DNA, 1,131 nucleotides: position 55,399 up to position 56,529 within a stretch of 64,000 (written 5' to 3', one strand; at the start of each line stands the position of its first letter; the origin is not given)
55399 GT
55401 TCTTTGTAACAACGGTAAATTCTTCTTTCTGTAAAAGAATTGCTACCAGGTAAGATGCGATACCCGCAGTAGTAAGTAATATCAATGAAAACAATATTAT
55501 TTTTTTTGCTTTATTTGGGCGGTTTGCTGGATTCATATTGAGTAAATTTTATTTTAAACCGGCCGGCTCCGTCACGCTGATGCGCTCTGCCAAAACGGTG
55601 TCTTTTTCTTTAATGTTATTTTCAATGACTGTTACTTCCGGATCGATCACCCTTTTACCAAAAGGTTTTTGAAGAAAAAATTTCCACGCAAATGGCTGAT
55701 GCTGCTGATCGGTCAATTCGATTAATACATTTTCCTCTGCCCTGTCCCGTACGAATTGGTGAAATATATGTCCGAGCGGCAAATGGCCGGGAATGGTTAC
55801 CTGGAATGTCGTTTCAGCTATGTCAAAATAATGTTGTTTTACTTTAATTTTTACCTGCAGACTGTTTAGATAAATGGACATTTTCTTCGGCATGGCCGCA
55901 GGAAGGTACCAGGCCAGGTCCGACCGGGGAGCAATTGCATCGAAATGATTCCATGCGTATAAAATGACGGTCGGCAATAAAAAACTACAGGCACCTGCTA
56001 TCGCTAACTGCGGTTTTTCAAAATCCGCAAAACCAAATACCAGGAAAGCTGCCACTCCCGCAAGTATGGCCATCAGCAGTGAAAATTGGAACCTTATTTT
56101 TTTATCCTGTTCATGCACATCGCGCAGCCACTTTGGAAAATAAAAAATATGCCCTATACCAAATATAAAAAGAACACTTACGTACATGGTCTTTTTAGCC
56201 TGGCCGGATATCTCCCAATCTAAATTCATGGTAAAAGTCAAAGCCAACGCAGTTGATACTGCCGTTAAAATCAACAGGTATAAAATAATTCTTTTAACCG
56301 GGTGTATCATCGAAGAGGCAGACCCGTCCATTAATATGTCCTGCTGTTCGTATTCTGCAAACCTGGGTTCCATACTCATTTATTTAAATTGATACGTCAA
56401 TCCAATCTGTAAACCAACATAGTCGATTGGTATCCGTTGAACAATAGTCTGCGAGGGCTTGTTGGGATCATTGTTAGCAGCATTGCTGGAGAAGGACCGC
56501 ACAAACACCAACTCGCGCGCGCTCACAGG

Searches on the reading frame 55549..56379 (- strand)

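Call 56: search_protein_families(library=pfam, proteins=[window:55549-56379:-], max_evalue=0.000001)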
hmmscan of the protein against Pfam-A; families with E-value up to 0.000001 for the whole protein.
window:55549-56379:- (276 aa): 1 family
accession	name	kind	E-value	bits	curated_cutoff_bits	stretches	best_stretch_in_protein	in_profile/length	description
PF17555.7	TssN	-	4e-22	79.4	30.3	1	28-267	30-274/274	Type VI secretion system, TssN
